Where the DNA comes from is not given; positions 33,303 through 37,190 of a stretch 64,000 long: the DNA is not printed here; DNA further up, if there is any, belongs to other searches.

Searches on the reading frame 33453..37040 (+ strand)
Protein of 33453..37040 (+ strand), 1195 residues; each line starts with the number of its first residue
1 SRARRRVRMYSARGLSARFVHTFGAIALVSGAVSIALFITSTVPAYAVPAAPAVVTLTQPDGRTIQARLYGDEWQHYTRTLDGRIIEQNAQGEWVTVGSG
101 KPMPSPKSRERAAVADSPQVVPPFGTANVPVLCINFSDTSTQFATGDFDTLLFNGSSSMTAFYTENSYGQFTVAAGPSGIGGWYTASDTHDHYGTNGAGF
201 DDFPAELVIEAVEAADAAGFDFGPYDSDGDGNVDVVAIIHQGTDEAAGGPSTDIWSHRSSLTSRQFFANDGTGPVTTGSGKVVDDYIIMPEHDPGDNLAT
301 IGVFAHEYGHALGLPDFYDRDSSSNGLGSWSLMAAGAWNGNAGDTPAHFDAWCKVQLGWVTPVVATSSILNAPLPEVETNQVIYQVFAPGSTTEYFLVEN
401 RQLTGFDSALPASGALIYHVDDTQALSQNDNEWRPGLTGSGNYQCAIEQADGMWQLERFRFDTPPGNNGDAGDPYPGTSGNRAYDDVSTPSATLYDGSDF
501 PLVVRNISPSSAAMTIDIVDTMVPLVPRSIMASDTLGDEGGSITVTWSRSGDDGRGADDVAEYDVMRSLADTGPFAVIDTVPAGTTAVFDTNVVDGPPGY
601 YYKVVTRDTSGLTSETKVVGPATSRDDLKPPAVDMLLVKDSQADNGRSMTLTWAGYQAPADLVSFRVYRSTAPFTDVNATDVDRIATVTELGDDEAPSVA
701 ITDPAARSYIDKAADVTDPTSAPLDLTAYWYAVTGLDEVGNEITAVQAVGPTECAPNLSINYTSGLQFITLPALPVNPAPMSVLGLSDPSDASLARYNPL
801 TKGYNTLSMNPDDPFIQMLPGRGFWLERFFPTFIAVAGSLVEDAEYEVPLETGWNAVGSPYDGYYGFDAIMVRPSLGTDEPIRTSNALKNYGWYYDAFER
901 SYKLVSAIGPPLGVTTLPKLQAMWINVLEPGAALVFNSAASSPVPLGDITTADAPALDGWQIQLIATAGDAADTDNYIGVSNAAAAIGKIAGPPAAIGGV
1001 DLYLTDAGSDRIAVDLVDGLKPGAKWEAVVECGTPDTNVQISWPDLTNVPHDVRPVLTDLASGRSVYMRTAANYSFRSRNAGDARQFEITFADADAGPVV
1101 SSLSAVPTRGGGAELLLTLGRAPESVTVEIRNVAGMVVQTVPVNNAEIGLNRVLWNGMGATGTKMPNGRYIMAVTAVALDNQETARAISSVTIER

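Call 15: search_protein_families(library=pfam, proteins=[window:33453-37040:+], max_evalue=0.001)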
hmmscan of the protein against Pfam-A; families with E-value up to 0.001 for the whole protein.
window:33453-37040:+ (1195 aa): 2 families
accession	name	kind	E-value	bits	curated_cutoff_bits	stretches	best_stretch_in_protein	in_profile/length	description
PF05547.17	Peptidase_M6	-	3.9e-29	102.3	22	1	155-354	66-282/294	Immune inhibitor A peptidase M6, catalytic domain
PF13860.13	FlgD_ig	-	1.2e-10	41.7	27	1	1111-1177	8-76/79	FlgD Ig-like domain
